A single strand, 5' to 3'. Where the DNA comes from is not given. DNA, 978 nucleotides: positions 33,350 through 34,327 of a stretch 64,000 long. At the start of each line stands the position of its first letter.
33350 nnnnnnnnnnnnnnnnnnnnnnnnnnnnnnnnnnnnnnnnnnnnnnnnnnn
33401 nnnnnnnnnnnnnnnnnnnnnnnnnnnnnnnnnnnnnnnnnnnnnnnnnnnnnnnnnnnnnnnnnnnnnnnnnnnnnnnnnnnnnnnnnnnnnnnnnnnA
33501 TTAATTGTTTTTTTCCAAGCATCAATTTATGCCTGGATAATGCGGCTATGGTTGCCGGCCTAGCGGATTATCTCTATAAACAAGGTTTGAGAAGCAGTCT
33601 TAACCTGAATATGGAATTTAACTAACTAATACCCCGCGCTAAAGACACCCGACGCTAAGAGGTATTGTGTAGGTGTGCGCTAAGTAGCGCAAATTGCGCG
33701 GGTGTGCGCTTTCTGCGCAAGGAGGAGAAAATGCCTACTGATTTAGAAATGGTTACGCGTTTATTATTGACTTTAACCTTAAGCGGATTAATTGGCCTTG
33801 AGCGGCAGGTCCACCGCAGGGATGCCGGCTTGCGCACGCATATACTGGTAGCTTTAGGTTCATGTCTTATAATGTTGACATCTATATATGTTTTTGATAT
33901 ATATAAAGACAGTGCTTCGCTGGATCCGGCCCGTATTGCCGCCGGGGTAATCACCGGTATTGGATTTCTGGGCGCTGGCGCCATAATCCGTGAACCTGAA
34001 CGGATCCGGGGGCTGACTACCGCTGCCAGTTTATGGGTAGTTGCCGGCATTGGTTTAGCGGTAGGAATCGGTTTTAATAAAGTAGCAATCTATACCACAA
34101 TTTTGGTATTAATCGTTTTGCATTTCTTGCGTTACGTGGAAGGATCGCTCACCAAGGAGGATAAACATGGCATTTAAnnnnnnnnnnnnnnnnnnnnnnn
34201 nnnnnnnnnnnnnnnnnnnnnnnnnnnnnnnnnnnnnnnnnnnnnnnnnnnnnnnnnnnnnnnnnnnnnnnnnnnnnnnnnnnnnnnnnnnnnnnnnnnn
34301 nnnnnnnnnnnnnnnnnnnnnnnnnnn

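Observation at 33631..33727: Longest copy of the leader motif carries an internal duplication and precedes the mgtC-bactofilin operon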

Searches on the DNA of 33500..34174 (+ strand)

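Call 14: search_rna_families(source=window, start=33500, end=33850, threshold=evalue, max_evalue=10, show_alignments=3)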
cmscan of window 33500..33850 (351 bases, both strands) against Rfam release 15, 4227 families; matches with E-value up to 10: 0.
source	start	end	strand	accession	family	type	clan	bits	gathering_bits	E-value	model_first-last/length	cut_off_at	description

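Call 48: search_with_rna_model(model_id=R1, sources=[L121, L122, L123, L124, L125, L126, L127, L128, L129, L130, L131, L132, L133, L134, L135, L136, L137, L138, L139, L140, L141, L142, L143, L144, L145, L146, L147, L148, L149, L150, L151, L152, L153, L154, L155, L156, L157, L158, L159, L160, L161, L162, L163, L164, L165, L166, L167, L168], max_evalue=0.1)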
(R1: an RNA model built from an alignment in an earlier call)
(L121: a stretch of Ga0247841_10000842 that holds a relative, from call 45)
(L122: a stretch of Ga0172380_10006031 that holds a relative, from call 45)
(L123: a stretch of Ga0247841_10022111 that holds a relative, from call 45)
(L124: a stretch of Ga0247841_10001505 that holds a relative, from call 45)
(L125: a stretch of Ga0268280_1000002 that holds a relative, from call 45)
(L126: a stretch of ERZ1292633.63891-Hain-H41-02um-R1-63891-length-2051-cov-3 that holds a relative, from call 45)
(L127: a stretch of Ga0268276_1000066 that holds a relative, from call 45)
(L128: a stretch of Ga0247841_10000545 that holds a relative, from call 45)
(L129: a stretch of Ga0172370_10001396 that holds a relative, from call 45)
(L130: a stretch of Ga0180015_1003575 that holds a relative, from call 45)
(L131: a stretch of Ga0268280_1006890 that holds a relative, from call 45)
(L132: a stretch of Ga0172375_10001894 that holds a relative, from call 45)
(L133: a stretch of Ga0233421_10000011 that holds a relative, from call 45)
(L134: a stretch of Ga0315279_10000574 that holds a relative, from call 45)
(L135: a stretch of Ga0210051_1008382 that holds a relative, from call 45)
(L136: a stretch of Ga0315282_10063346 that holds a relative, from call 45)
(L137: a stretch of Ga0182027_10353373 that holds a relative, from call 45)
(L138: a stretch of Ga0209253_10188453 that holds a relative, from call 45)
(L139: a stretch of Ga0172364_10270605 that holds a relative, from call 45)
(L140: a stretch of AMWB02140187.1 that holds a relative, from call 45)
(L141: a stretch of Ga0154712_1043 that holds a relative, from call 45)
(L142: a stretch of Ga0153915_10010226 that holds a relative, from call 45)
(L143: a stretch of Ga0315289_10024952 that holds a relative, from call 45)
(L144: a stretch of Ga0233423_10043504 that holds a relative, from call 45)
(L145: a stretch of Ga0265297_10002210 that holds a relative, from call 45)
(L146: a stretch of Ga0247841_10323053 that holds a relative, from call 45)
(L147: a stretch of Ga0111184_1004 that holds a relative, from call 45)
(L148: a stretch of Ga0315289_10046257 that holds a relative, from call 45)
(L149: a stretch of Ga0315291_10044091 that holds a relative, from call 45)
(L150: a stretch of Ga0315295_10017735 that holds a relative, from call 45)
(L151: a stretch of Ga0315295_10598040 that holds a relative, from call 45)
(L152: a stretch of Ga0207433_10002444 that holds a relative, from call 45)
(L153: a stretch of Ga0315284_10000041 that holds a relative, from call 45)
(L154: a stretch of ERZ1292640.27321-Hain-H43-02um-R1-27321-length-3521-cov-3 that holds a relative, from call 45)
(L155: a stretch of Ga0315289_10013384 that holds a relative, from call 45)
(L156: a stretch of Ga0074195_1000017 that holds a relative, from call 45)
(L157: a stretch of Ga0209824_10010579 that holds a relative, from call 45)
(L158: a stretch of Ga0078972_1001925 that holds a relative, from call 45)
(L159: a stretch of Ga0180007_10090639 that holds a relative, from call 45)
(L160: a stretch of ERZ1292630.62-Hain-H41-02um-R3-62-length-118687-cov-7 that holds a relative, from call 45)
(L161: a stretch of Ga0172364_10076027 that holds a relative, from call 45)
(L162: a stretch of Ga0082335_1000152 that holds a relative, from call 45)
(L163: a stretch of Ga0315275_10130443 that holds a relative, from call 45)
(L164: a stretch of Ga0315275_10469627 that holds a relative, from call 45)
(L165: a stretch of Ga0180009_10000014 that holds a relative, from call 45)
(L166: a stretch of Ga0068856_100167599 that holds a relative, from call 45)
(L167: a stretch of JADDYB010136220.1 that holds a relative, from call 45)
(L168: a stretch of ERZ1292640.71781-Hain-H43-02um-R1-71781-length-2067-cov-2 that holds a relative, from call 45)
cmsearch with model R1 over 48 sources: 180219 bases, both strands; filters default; matches with E-value up to 0.1: 8.
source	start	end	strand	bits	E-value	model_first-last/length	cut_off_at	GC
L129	4461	4515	+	62.6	3.4e-14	1-56/56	no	0.56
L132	4445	4499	+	60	1.6e-13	1-56/56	no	0.55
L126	1586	1641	+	44.5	2.2e-09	1-56/56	no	0.52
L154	1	53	+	36.2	3.7e-07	4-56/56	5'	0.49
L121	4468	4569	+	30.2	1.4e-05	1-56/56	no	0.64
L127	4516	4603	+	28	5.4e-05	1-56/56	no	0.62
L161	515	567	-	21.6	0.0027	1-56/56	no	0.55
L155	2278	2330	-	18.3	0.02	1-56/56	no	0.53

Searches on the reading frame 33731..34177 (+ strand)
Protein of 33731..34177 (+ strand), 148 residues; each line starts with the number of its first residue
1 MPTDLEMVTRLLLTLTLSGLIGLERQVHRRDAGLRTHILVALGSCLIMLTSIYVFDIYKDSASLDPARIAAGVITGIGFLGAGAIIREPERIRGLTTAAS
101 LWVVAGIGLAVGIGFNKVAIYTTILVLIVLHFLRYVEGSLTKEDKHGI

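Call 24: find_encoding_contigs(protein=window:33731-34177:+, flank=3000, max_places=6)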
Protein window:33731-34177:+ (148 aa): no gene with exactly this product is on record in the collection.

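Call 25: search_protein_families(library=pfam, proteins=[window:33731-34174:+])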
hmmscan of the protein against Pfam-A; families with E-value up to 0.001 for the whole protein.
window:33731-34174:+ (148 aa): 1 family
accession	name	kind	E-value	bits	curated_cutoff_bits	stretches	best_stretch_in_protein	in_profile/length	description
PF02308.21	MgtC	-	7.8e-41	139.7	31.4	1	11-137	1-119/121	MgtC family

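Call 45: find_related_loci(query=window:33731-34174:+, collection=metagenome_contigs, flank=2500)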
Query window:33731-34174:+ (148 aa) in metagenome_contigs; peptide patterns used: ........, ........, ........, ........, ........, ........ (x = any residue, [..] = any of these).
600 stretches matched a pattern (row limit reached: there are more); 48 encode a relative of the query (tblastn E <= 1e-3); 48 distinct loci.
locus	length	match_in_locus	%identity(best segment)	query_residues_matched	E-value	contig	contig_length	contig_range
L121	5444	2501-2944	84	1-148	2e-75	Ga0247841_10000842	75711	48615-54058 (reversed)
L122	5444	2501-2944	78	1-148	6e-75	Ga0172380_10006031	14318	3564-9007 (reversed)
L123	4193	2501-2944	84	1-148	6e-75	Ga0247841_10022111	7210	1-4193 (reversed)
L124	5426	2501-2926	87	1-142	2e-74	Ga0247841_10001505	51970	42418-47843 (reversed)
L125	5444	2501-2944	82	1-148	1e-73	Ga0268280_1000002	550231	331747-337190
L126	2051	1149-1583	83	1-145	1e-74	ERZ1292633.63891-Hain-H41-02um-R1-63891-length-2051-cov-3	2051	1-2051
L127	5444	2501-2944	83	1-148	7e-73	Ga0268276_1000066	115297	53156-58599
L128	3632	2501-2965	81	1-148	6e-72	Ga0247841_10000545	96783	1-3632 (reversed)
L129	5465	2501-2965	81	1-148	5e-72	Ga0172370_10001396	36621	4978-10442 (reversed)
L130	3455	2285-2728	82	1-148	6e-72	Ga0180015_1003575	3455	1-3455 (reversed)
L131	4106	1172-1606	81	1-145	8e-71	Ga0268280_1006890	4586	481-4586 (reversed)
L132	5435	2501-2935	84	1-145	7e-70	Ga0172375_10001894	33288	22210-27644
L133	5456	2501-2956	74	1-148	2e-68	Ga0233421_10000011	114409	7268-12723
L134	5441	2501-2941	75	1-147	2e-68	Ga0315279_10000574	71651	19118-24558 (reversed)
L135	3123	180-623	74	1-148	2e-68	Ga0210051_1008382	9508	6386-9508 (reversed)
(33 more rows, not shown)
